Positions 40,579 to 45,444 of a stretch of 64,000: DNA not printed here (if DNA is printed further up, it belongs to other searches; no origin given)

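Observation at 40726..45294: Giant single-chain GHKL ATPase + PD-(D/E)xK (DUF3883-like) protein as a candidate stand-alone defence effector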

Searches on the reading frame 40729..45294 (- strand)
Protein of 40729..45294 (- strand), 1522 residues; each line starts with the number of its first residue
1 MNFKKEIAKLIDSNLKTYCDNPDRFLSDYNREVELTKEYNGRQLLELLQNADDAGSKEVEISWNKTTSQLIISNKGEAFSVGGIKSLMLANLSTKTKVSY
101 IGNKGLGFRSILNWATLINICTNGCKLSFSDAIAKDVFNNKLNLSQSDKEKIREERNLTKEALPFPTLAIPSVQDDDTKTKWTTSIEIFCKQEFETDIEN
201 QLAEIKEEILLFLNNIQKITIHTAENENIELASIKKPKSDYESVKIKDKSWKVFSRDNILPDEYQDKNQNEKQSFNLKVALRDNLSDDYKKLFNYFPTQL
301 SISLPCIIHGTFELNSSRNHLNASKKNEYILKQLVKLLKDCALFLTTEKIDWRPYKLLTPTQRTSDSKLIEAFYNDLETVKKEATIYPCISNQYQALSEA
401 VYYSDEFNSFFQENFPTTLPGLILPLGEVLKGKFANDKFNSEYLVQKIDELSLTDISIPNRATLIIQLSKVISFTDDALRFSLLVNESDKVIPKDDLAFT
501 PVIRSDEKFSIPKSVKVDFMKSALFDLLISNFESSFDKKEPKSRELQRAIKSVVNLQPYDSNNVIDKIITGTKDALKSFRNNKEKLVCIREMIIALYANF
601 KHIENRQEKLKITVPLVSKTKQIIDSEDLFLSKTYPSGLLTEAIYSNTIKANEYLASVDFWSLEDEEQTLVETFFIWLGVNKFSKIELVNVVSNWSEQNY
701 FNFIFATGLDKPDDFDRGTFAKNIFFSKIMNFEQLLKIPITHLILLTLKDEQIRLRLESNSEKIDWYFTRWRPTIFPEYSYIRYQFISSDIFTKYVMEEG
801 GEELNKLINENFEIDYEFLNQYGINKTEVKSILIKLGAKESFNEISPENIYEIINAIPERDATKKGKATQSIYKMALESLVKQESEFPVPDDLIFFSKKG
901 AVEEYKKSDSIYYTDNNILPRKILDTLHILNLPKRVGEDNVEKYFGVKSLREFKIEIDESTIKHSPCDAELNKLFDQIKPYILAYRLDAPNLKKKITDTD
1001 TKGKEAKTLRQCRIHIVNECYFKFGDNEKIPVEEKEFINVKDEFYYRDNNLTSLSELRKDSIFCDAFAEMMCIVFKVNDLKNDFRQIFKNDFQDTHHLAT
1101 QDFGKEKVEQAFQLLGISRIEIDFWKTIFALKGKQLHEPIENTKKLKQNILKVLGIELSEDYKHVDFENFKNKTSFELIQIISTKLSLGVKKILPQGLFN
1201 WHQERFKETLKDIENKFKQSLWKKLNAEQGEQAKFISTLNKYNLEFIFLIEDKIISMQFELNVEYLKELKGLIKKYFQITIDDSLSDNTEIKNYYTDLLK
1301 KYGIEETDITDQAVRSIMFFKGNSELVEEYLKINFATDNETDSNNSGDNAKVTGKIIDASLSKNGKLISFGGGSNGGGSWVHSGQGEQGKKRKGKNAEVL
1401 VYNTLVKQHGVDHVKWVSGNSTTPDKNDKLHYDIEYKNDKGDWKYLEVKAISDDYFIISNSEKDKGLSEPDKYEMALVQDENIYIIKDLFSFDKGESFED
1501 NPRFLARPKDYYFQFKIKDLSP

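Call 3: search_protein_families(library=pfam, proteins=[window:40729-45294:-], max_evalue=1)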
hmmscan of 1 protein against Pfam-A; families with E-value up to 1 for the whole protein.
window:40729-45294:- (1522 aa): 3 families
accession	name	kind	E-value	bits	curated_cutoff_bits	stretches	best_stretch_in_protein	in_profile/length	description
PF25794.1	SACS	-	1.9e-10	41.4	32.8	1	35-230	11-241/247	Sacsin domain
PF13020.12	NOV_C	-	2e-07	31.4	22.1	1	1400-1480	4-81/91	Protein NO VEIN, C-terminal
PF13589.12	HATPase_c_3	-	0.0009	19.7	25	1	44-138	7-108/137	Histidine kinase-, DNA gyrase B-, and HSP90-like ATPase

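Call 4: search_protein_families(library=ncbifam, proteins=[window:40729-45294:-], max_evalue=1)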
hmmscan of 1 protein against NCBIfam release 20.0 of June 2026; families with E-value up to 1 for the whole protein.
window:40729-45294:- (1522 aa): 2 families
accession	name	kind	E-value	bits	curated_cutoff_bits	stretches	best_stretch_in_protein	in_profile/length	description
NF047352.1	P_loop_sacsin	domain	4.2e-18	65.6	50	1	42-120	2-79/80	sacsin N-terminal ATP-binding-like domain-containing protein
NF046010.1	MAG6790_fam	equivalog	0.038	14.1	50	1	200-237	19-55/71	MAG6790 family protein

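Call 5: search_protein_families(library=padloc, proteins=[window:40729-45294:-], max_evalue=1)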
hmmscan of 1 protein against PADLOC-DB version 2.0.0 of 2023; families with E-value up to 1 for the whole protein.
window:40729-45294:- (1522 aa): 6 families
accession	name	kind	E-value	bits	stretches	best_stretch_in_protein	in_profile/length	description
PDLC03964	TmtA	-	0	1051.7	1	3-1518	9-1537/1538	-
PDLC03971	TmtA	-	9.4e-37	124.1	2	3-400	13-465/1782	-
PDLC03972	TmtA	-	5.1e-36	122.2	2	44-412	45-411/1302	-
PDLC03968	TmtA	-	8e-31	104.6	1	25-413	60-439/1486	-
PDLC03966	TmtA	-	5.7e-30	101.9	1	36-402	35-434/1655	-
PDLC03965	TmtA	-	8.8e-24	81.6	2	37-341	27-342/1370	-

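Call 18: find_homologous_proteins(query=window:40729-45294:-, max_evalue=0.00001)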
Query window:40729-45294:- (1522 aa): 1014 proteins with E <= 0.00001 among 8000 candidates; the best 120 are listed.
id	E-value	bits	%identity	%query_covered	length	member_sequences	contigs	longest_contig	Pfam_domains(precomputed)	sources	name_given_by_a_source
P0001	0.0e+0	2801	83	100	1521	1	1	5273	PF13020.13,PF25794.2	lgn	-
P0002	0.0e+0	2588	77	100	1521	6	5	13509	PF13020.13,PF25794.2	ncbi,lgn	-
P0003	0.0e+0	2253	65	100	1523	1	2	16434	PF13020.13,PF25794.2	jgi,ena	jgi:hypothetical protein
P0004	0.0e+0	2246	65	100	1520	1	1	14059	PF13020.13,PF25794.2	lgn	-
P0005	0.0e+0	2212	64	100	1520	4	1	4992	PF13020.13,PF25794.2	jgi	jgi:hypothetical protein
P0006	0.0e+0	2205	65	100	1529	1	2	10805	PF13020.13,PF25794.2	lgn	-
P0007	0.0e+0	2201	63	100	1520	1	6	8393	PF13020.13,PF25794.2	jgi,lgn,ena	-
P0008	0.0e+0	2189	64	100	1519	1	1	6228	PF13020.13,PF25794.2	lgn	-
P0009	0.0e+0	2186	64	100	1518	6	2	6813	PF13020.13,PF25794.2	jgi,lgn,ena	-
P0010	0.0e+0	2173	64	100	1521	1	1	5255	PF13020.13,PF25794.2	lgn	-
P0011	0.0e+0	2153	63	100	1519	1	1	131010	PF13020.13,PF25794.2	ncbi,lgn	ncbi:MAG: sacsin N-terminal ATP-binding-like domain-containing protein [Breznakibacter sp.]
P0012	0.0e+0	2146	64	100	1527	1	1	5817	PF13020.13,PF13589.13,PF25794.2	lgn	-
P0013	0.0e+0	2132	62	100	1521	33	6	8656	PF13020.13,PF25794.2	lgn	-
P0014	0.0e+0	2121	62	100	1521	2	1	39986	PF13020.13,PF25794.2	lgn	-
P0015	0.0e+0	2111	63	100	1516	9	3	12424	PF13020.13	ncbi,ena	-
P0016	0.0e+0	2099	63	100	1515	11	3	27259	PF13020.13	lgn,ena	-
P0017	0.0e+0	2090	61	100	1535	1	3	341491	PF13020.13,PF25794.2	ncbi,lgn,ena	-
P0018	0.0e+0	2088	62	100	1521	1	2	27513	PF13020.13,PF25794.2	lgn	-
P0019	0.0e+0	2086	61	100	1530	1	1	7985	PF13020.13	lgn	-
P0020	0.0e+0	2084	62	100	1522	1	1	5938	PF13020.13,PF25794.2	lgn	-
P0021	0.0e+0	2082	62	100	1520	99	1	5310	PF13020.13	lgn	-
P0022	0.0e+0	2082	62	100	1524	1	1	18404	PF13020.13,PF25794.2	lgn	-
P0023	0.0e+0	2073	61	100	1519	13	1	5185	PF13020.13,PF25794.2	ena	-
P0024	0.0e+0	2067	62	100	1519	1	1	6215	PF13020.13,PF25794.2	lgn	-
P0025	0.0e+0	2066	61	100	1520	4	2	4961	PF13020.13,PF25794.2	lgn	-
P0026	0.0e+0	2061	60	100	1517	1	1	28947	PF13020.13,PF13589.13,PF25794.2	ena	-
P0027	0.0e+0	2057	61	100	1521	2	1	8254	PF13020.13,PF25794.2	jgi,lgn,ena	-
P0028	0.0e+0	2053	61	100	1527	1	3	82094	PF13020.13,PF25794.2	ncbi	ncbi:MAG: DUF3883 domain-containing protein [Bacteroidota bacterium]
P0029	0.0e+0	2051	62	100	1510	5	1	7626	PF13020.13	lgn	-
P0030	0.0e+0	2043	62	100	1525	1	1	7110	PF13020.13,PF13589.13,PF25794.2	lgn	-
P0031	0.0e+0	2042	61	100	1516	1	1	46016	PF13020.13,PF25794.2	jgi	jgi:hypothetical protein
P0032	0.0e+0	2035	60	100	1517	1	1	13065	PF13020.13,PF25794.2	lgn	-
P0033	0.0e+0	2034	60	100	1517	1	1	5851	PF13020.13,PF25794.2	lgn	-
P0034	0.0e+0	2034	61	100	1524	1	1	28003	PF13020.13,PF25794.2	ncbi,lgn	-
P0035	0.0e+0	2001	60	100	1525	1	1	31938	PF13020.13,PF25794.2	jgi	-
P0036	0.0e+0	2000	61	96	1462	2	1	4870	PF13020.13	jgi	-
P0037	0.0e+0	1994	60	100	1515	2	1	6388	PF13020.13,PF25794.2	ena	-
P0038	0.0e+0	1990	59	100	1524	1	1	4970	PF13020.13,PF25794.2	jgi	jgi:hypothetical protein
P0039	0.0e+0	1986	60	100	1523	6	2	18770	PF13020.13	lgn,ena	-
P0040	0.0e+0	1961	58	100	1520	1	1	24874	PF13020.13,PF25794.2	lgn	-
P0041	0.0e+0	1954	59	100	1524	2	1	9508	PF13020.13,PF13589.13,PF25794.2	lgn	-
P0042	0.0e+0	1949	59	100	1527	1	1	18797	PF13020.13,PF25794.2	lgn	-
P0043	0.0e+0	1949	59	100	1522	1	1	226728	PF13020.13,PF25794.2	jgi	jgi:uncharacterized protein DUF3883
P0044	0.0e+0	1924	57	100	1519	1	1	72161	PF13020.13,PF25794.2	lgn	-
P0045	0.0e+0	1882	56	100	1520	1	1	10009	PF13020.13,PF25794.2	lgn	-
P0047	0.0e+0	1860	55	100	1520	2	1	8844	PF13020.13,PF25794.2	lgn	-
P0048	0.0e+0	1855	56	100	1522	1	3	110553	PF13020.13,PF25794.2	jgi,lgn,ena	-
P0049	0.0e+0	1840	61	88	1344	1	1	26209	PF13020.13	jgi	jgi:hypothetical protein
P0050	0.0e+0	1836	54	100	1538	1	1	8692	PF13020.13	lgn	-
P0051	0.0e+0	1788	54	100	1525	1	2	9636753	PF13020.13,PF25794.2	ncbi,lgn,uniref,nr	ncbi:DUF3883 domain-containing protein [Niastella sp. OAS944]|uniref:DUF3883 domain-containing prote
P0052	0.0e+0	1762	55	100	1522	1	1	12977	PF13020.13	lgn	-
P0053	0.0e+0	1737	53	100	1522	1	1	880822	PF13020.13,PF25794.2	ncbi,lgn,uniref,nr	ncbi:sacsin N-terminal ATP-binding-like domain-containing protein [Pedobacter sp. MR22-3]|uniref:sac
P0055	0.0e+0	1721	54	100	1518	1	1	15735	PF13020.13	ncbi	-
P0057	0.0e+0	1434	54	78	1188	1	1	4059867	PF13020.13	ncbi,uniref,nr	ncbi:protein NO VEIN domain-containing protein [Treponema primitia]|uniref:protein NO VEIN domain-co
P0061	0.0e+0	1222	41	100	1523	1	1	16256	PF13020.13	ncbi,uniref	ncbi:DUF3883 domain-containing protein [Maribacter sp.]|uniref:sacsin N-terminal ATP-binding-like do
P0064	0.0e+0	1129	38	100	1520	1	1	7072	PF13020.13,PF25794.2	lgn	-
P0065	0.0e+0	1121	39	100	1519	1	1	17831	PF13020.13,PF13589.13,PF25794.2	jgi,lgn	jgi:hypothetical protein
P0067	0.0e+0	1108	38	100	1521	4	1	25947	PF13020.13,PF25794.2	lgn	-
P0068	0.0e+0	1104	39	100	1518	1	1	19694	PF13020.13,PF25794.2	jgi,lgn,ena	-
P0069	0.0e+0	1093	38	100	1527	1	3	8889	PF13020.13,PF25794.2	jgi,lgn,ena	-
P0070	0.0e+0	1092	39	100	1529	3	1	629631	PF13020.13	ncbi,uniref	ncbi:sacsin N-terminal ATP-binding-like domain-containing protein [Xanthomarina gelatinilytica]|unir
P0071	0.0e+0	1086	39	100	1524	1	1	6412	PF13020.13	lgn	-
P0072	0.0e+0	1083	38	100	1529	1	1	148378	PF13020.13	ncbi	-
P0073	0.0e+0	1081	38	100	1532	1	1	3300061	PF13020.13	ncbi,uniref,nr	ncbi:hypothetical protein BST92_03815 [Nonlabens arenilitoris]|uniref:Protein NO VEIN C-terminal dom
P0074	0.0e+0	1078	38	100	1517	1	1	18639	PF13020.13,PF13589.13,PF25794.2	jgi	jgi:hypothetical protein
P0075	0.0e+0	1078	38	100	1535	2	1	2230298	PF13020.13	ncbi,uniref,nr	ncbi:sacsin N-terminal ATP-binding-like domain-containing protein [Maribacter dokdonensis]|uniref:sa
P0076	0.0e+0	1055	37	100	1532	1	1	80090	PF13020.13,PF25794.2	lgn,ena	-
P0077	0.0e+0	1054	37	100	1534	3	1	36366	PF13020.13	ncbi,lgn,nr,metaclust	ncbi:sacsin N-terminal ATP-binding-like domain-containing protein [Bizionia argentinensis]|nr:DUF388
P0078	0.0e+0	1049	39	100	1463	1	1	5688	PF13020.13,PF25794.2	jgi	jgi:hypothetical protein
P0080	0.0e+0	1018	36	99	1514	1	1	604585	PF13020.13,PF25794.2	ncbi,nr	ncbi:MAG: DUF3883 domain-containing protein [Bacteroidetes bacterium]|nr:DUF3883 domain-containing p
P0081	6.0e-295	1000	38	99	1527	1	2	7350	PF13020.13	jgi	jgi:hypothetical protein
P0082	5.0e-285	967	38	98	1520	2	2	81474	PF13020.13,PF25794.2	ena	-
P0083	5.5e-285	967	37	98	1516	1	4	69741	PF13020.13,PF25794.2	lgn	-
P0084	6.9e-284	963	35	98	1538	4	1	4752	-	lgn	-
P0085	9.4e-284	963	37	99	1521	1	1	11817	PF13020.13,PF25794.2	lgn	-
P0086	1.2e-282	959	38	98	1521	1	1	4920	PF13020.13,PF25794.2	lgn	-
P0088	1.3e-278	946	37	99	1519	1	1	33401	PF13020.13,PF25794.2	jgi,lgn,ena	-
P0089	3.2e-275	935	38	98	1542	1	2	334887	PF13020.13,PF25794.2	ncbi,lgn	-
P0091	3.1e-263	895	36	98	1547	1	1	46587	PF13020.13,PF25794.2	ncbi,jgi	jgi:hypothetical protein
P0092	8.2e-256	870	35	100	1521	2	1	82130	PF13020.13,PF25794.2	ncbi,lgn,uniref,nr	ncbi:protein of unknown function [Algoriphagus hitonicola]|uniref:Protein NO VEIN C-terminal domain-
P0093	6.6e-254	864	35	96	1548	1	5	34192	PF13020.13,PF13589.13,PF25794.2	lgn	-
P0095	1.2e-243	830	34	99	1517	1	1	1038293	PF13020.13,PF13589.13,PF25794.2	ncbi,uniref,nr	ncbi:sacsin N-terminal ATP-binding-like domain-containing protein [Pedobacter paludis]|uniref:Unchar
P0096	3.7e-242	825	34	100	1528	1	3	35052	PF13020.13,PF25794.2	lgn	-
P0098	1.7e-241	823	34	99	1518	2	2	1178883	PF13020.13,PF25794.2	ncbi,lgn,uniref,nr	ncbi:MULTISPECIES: DUF3883 domain-containing protein [unclassified Pedobacter]|uniref:DUF3883 domain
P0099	3.1e-239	815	33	100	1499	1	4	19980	PF13020.13,PF13589.13,PF25794.2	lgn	-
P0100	1.9e-238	813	35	100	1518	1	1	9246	PF13589.13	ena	-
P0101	9.6e-238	811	35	99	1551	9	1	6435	PF13020.13,PF13589.13,PF25794.2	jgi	-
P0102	2.1e-237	809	35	100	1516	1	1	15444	PF13020.13,PF13589.13,PF25794.2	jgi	jgi:hypothetical protein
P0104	2.4e-235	803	32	98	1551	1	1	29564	PF13020.13,PF25794.2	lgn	-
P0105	1.8e-234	800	35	98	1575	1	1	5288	PF13020.13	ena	-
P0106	3.0e-233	796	34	100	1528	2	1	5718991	PF13020.13,PF13589.13,PF25794.2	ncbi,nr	ncbi:sacsin N-terminal ATP-binding-like domain-containing protein [Labilibaculum antarcticum]|nr:DUF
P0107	7.0e-233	794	33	98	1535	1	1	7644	PF13020.13,PF25794.2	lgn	-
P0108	1.8e-231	790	34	100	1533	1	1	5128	PF13020.13,PF25794.2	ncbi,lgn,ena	-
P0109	6.0e-230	785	32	98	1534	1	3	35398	PF13020.13,PF25794.2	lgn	-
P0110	1.2e-229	784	33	100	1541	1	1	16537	PF13020.13,PF25794.2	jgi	jgi:hypothetical protein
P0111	2.7e-229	783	33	98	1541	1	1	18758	PF13020.13,PF25794.2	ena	-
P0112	9.4e-229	781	33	100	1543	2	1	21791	PF13020.13,PF25794.2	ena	-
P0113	1.3e-228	780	32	99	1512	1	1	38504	PF13020.13,PF25794.2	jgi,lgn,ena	-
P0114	1.5e-228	780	34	100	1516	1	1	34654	PF13020.13,PF25794.2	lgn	-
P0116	3.8e-226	772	32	100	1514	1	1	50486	PF13020.13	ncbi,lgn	ncbi:MAG: DUF3883 domain-containing protein [Bacteroidota bacterium]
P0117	3.7e-225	769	33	100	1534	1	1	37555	PF13020.13,PF25794.2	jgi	jgi:hypothetical protein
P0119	2.2e-222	760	33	100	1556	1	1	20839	PF13020.13,PF25794.2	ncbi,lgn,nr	ncbi:MAG: DUF3883 domain-containing protein [Opitutaceae bacterium]|nr:DUF3883 domain-containing pro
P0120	1.3e-221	757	34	98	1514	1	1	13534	PF13020.13,PF25794.2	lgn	-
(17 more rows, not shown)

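Call 22: search_solved_structures(query=window:40729-45294:-, max_evalue=1, show_alignments=2)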
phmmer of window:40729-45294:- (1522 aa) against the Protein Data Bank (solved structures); distinct sequences matched with E-value up to 1: 0.
